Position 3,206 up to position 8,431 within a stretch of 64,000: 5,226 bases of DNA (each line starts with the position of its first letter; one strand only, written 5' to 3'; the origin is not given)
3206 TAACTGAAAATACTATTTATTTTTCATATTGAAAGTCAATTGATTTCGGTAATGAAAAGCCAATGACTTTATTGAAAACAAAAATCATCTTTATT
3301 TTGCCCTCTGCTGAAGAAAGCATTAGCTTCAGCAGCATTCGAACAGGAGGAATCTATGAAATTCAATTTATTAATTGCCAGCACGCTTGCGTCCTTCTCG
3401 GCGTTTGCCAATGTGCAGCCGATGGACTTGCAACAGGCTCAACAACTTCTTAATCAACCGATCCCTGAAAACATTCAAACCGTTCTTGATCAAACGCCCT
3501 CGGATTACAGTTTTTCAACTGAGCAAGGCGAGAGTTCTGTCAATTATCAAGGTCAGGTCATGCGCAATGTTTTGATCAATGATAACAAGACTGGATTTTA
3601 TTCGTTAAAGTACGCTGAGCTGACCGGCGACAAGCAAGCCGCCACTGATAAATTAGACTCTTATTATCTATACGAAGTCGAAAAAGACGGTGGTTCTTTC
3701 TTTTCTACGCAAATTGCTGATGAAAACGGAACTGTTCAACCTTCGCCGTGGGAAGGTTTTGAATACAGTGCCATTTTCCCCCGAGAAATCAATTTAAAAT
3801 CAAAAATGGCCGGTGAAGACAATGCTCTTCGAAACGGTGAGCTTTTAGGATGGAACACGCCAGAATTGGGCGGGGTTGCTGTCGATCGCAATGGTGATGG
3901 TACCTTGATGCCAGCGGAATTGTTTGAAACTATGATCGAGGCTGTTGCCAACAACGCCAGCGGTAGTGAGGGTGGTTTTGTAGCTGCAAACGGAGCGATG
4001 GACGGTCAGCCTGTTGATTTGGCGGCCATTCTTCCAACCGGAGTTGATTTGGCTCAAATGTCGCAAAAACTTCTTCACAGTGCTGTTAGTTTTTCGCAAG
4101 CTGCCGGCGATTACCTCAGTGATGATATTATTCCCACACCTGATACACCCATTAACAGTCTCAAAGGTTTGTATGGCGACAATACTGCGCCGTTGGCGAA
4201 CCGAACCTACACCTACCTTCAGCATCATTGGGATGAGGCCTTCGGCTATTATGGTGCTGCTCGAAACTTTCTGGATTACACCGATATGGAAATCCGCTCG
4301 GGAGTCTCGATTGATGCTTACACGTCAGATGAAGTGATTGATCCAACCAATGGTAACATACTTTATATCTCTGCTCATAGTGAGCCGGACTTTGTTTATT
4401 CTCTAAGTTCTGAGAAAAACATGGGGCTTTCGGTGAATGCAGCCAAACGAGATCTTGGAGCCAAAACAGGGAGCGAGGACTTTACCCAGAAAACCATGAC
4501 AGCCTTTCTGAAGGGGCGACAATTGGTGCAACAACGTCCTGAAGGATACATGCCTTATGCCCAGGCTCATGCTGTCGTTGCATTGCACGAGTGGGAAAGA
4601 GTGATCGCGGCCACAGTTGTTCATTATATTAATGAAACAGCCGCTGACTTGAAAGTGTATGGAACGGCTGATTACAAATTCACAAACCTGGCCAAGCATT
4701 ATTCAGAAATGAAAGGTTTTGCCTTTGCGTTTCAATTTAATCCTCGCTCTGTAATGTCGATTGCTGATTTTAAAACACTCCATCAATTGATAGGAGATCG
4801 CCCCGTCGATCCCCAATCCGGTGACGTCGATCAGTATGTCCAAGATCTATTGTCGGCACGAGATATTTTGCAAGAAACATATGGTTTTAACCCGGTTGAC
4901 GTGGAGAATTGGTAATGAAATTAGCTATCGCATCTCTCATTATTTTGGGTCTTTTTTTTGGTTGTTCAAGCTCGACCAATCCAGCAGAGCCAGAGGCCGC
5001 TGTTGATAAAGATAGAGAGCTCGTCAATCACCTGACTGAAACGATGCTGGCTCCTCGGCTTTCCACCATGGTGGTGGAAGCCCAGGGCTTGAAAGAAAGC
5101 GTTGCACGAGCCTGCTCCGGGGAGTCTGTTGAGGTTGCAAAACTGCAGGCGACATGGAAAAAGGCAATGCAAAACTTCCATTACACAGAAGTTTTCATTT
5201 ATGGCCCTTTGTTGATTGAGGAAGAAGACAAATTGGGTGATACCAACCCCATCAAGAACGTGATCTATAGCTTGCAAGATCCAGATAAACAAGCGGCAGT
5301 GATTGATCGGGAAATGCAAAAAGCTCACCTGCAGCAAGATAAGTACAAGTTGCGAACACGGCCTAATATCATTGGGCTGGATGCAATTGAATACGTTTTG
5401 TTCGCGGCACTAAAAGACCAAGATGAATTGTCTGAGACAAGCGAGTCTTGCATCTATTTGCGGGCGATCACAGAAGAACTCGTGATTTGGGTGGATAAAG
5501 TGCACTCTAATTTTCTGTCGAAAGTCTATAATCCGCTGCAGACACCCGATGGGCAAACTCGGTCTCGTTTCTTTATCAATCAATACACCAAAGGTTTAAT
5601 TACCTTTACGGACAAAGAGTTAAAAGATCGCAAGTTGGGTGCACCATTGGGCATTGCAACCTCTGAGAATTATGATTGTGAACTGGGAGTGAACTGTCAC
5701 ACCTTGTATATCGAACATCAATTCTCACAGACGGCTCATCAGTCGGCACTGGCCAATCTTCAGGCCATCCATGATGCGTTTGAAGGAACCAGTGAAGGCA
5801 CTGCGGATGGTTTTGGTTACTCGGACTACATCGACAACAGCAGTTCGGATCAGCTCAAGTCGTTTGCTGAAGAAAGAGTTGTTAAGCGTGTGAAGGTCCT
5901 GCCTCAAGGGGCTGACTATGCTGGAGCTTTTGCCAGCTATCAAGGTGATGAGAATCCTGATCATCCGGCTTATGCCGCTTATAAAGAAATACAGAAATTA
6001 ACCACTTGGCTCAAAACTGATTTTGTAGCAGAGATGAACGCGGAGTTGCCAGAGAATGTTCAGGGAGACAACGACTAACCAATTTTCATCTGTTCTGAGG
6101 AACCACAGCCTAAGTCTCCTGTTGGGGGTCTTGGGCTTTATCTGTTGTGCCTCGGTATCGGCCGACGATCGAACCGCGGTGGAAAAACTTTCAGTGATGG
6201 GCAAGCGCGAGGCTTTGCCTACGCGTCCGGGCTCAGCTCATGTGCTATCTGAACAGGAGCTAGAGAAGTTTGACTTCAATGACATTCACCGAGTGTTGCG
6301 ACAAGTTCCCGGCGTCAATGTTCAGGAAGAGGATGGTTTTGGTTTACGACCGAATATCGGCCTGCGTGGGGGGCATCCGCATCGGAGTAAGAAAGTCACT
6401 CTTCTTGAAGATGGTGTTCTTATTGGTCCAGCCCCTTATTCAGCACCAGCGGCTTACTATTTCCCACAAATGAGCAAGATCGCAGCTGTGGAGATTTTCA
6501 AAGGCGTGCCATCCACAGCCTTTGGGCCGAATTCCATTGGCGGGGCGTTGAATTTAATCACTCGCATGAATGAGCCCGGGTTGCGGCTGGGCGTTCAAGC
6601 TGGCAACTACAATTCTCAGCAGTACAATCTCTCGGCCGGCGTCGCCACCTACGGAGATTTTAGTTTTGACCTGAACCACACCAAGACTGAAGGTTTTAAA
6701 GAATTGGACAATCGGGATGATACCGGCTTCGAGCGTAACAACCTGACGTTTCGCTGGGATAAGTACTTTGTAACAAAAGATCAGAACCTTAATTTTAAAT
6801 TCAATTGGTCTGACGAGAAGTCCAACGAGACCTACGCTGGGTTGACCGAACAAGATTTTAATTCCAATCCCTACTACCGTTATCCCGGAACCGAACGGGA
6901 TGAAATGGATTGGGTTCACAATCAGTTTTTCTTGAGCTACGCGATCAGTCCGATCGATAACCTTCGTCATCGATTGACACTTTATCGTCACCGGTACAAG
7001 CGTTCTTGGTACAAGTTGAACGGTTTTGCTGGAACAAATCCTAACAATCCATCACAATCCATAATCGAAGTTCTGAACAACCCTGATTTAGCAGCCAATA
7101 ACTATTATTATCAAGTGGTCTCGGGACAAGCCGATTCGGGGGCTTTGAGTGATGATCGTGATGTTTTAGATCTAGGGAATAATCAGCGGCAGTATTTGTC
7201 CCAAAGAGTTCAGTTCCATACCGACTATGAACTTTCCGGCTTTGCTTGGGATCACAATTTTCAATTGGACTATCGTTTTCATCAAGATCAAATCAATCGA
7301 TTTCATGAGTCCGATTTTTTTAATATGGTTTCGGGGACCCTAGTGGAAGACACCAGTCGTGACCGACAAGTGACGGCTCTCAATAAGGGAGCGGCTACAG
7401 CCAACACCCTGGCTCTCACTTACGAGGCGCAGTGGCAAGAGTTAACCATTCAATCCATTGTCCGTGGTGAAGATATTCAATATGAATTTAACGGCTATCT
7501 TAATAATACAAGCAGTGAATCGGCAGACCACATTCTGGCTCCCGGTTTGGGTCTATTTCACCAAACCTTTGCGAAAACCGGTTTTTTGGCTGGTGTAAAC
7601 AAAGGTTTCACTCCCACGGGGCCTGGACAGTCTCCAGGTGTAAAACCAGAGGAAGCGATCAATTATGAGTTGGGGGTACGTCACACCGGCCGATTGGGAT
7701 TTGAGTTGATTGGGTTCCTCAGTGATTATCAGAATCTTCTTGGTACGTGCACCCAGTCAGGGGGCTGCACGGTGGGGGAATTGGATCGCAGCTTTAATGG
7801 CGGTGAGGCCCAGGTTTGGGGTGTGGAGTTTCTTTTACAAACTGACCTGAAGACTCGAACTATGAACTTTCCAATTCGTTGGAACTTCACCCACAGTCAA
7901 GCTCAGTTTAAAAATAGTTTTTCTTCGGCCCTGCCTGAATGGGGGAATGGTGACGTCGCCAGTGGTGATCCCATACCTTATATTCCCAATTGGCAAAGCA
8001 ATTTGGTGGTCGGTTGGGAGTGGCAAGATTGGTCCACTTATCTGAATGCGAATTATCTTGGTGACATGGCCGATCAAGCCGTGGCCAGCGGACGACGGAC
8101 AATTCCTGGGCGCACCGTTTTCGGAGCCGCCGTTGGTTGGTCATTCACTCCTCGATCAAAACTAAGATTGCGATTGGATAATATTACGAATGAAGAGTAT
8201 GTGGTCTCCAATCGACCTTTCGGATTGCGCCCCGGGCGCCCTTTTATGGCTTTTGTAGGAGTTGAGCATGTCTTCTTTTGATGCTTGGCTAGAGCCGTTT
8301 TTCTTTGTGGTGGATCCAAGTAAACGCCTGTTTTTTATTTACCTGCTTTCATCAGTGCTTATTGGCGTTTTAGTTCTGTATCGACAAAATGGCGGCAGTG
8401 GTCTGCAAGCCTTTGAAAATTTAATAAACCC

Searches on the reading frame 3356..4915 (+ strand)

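Call 62: search_protein_families(library=pfam, proteins=[window:3356-4915:+], max_evalue=0.00001)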
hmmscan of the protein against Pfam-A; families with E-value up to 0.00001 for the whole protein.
window:3356-4915:+ (519 aa): 1 family
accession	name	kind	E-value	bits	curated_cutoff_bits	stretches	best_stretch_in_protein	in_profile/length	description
PF16148.10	DUF4856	-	9.4e-14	51.6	22.3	1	221-304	125-203/358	Domain of unknown function (DUF4856)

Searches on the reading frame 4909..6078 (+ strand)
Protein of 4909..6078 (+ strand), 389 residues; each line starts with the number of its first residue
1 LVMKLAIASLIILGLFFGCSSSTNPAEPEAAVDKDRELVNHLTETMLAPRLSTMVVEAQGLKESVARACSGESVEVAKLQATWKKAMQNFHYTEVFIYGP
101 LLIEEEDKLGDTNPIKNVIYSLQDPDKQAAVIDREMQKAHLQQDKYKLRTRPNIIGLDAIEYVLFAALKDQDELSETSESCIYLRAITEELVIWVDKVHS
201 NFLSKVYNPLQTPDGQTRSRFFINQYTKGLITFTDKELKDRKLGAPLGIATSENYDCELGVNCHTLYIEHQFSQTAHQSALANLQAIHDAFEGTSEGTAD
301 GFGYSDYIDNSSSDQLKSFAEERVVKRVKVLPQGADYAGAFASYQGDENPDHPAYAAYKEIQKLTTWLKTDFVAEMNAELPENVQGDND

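Call 62: search_protein_families(library=pfam, proteins=[window:4909-6078:+], max_evalue=0.00001)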
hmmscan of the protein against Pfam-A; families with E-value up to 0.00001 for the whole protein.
window:4909-6078:+ (389 aa): 1 family
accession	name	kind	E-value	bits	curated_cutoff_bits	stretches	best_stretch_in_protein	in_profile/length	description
PF09375.15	Peptidase_M75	-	6.4e-16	59.2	23.5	1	49-303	3-225/288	Imelysin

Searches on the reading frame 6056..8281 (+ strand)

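Call 62: search_protein_families(library=pfam, proteins=[window:6056-8281:+], max_evalue=0.00001)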
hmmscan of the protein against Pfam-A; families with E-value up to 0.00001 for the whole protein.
window:6056-8281:+ (741 aa): 2 families
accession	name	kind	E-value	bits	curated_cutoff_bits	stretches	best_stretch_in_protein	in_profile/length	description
PF00593.30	TonB_dep_Rec_b-barrel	-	3e-25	90.4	27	1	348-710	81-436/436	TonB dependent receptor-like, beta-barrel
PF07715.20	Plug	-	1.8e-14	54.6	23.9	1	58-164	6-107/107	TonB-dependent Receptor Plug Domain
